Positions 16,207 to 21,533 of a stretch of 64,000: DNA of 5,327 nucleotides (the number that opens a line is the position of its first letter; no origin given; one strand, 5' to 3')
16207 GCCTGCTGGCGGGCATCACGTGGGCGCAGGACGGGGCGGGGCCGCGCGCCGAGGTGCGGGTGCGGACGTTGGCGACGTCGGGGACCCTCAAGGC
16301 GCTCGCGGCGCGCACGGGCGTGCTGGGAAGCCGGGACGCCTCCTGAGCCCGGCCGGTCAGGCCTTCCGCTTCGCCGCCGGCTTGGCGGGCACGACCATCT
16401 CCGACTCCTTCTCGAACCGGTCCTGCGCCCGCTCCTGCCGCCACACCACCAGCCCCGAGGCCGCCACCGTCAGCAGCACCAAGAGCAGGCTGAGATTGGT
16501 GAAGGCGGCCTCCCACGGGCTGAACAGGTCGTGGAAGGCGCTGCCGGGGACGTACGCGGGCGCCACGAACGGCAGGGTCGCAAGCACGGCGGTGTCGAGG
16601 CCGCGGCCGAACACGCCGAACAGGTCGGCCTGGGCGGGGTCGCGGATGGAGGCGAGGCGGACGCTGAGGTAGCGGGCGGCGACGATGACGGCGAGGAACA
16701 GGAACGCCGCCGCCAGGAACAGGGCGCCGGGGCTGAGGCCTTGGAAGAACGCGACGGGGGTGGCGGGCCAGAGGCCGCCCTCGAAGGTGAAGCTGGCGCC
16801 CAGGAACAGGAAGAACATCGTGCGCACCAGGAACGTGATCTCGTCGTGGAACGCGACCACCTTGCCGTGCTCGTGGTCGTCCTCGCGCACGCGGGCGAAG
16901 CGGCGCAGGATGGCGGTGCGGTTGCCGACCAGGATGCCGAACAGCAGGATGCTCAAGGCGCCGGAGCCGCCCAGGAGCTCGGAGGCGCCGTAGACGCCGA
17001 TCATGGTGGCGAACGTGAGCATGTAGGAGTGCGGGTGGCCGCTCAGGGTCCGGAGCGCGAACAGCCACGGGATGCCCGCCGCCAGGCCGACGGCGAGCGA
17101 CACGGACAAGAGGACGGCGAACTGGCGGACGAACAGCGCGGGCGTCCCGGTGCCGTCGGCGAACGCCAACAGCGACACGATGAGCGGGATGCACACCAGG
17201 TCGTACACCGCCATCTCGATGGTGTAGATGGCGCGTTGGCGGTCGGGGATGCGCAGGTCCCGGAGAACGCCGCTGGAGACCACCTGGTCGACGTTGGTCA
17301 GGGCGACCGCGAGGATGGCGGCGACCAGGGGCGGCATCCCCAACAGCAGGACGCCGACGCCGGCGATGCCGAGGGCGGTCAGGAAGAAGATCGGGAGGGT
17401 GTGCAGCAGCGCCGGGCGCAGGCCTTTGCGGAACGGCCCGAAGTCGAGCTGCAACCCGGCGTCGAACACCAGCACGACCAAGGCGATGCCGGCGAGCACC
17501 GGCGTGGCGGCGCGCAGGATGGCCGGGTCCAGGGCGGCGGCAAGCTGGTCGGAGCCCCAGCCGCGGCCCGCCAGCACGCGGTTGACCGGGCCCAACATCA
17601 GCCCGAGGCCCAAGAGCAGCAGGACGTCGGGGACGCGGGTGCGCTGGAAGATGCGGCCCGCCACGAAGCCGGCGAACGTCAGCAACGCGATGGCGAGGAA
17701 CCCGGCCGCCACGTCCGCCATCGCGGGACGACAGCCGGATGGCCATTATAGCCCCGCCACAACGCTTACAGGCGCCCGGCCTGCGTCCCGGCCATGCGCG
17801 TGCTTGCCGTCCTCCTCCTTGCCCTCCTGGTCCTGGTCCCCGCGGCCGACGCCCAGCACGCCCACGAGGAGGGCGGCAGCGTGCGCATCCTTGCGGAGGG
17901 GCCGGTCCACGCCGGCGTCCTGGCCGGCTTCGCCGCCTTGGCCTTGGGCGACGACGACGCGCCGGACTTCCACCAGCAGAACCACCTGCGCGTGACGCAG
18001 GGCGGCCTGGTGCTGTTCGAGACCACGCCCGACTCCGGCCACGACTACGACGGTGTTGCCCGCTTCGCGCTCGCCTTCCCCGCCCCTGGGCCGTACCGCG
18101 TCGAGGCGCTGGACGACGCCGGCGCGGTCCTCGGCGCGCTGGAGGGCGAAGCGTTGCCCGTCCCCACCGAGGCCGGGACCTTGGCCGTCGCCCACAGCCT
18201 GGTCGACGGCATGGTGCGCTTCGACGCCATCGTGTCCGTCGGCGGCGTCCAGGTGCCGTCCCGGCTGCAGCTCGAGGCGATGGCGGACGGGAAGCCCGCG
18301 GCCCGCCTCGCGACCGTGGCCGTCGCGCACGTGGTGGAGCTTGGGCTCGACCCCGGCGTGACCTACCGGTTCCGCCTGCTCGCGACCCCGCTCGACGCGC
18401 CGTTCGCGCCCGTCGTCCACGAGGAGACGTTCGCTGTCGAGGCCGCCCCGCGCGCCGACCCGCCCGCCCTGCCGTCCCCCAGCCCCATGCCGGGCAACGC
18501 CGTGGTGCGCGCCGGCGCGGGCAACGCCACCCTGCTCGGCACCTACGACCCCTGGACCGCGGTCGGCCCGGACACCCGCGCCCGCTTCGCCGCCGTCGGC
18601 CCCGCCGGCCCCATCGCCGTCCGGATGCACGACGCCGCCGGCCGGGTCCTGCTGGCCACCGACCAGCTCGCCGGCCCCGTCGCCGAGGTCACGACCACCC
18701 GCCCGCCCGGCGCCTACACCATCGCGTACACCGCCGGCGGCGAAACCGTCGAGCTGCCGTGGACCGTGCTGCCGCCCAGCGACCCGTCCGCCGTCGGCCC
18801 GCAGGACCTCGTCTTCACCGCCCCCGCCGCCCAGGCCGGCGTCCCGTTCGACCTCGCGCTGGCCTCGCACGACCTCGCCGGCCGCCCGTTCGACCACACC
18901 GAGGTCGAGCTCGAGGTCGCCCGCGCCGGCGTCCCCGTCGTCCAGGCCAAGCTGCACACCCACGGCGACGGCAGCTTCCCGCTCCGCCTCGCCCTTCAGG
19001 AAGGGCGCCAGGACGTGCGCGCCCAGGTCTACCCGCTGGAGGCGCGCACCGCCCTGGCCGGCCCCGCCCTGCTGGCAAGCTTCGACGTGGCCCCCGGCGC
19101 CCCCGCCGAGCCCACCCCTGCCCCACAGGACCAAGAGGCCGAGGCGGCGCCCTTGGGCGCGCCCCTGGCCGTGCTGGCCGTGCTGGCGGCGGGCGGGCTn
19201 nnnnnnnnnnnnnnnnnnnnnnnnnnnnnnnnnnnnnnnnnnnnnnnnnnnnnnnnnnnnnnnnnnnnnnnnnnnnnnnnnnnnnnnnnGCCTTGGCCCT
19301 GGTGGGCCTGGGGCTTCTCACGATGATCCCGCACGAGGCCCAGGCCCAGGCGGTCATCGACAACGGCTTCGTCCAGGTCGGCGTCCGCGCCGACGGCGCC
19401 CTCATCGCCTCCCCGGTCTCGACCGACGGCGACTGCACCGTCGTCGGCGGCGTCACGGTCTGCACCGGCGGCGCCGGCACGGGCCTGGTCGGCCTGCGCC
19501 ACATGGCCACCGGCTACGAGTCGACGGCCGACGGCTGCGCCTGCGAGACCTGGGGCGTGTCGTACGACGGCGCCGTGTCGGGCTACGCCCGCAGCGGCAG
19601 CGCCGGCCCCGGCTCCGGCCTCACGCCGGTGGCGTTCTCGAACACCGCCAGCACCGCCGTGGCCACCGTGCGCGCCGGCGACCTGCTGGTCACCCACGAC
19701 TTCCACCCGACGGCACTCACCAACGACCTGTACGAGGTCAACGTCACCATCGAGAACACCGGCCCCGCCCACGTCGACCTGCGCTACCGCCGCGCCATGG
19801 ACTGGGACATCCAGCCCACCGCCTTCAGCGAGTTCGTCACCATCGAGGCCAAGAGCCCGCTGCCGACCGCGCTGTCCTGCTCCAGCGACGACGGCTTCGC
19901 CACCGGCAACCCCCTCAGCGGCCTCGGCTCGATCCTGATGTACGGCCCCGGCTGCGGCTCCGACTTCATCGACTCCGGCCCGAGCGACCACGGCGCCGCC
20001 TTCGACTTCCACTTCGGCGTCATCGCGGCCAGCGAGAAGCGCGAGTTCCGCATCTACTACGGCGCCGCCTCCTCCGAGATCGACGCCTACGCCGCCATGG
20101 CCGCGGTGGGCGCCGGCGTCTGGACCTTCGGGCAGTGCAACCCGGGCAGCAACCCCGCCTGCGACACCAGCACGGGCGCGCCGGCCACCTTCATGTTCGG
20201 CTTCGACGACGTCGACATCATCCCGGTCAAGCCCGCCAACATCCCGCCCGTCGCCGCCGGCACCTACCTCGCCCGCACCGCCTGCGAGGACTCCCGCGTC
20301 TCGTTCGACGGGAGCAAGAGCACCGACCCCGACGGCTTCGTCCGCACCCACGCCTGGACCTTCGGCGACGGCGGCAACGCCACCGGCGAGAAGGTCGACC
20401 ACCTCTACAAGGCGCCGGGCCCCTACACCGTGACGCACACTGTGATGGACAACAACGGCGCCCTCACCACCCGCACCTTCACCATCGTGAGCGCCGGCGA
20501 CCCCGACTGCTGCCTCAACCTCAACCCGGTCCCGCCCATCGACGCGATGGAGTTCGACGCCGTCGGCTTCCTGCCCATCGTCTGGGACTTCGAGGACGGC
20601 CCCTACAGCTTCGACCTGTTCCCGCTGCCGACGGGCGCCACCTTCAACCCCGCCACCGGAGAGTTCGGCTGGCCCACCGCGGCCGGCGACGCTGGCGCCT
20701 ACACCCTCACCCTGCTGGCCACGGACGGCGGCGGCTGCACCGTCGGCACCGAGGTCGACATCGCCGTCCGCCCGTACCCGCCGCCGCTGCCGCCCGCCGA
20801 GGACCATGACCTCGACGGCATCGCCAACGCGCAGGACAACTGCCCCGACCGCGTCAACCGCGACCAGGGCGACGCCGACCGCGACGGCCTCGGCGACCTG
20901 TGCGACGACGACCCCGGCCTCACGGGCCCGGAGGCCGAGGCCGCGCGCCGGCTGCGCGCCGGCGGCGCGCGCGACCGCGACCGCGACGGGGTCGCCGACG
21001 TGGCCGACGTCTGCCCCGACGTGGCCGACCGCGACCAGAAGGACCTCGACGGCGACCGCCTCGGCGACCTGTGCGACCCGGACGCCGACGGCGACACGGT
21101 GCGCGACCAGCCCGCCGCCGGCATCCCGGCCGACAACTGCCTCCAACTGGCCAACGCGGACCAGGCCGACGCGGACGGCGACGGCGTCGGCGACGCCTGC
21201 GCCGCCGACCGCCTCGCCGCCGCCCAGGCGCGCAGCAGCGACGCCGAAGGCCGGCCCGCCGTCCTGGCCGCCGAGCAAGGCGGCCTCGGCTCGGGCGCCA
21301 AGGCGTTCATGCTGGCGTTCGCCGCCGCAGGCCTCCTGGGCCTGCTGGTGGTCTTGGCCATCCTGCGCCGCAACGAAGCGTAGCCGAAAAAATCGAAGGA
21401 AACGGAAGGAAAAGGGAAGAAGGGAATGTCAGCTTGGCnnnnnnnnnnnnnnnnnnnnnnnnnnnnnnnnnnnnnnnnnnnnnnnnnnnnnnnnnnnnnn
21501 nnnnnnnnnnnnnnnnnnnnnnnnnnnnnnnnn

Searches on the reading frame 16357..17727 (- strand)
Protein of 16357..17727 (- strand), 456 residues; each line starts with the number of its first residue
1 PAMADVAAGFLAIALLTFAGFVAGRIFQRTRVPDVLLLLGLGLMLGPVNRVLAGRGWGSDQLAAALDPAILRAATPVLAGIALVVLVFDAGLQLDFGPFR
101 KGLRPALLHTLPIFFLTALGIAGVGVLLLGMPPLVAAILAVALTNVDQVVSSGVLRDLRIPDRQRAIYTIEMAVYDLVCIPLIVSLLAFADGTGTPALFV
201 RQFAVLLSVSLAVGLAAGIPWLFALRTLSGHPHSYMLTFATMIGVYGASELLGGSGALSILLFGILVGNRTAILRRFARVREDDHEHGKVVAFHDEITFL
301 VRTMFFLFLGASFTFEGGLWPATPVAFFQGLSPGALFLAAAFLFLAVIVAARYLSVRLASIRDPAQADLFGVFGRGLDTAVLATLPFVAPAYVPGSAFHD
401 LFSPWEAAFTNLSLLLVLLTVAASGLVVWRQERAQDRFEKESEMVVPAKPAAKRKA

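Call 34: search_protein_families(library=pfam, proteins=[window:16357-17727:-], max_evalue=0.00001)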
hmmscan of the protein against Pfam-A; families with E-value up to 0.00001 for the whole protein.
window:16357-17727:- (456 aa): 1 family
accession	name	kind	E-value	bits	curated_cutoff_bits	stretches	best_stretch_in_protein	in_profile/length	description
PF00999.27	Na_H_Exchanger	-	1.6e-30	106.7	26.2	1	21-361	9-310/375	Sodium/hydrogen exchanger, transmembrane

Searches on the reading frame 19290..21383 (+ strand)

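Call 84: search_protein_families(library=pfam, proteins=[window:19290-21383:+], max_evalue=0.0001)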
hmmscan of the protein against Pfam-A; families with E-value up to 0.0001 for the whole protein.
window:19290-21383:+ (697 aa): 4 families
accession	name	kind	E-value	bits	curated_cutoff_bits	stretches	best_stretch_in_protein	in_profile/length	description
PF18911.6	PKD_4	-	3.9e-22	78.5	27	1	318-399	2-83/85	PKD domain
PF02412.23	TSP_3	-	1.2e-12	47.7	25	0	584-625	1-36/36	Thrombospondin type 3 repeat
PF00801.26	PKD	-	2.2e-09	37.6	23.5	1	337-400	17-80/80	PKD domain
PF05345.18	He_PIG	-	1.2e-07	32.5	24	1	444-493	46-95/96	Putative Ig domain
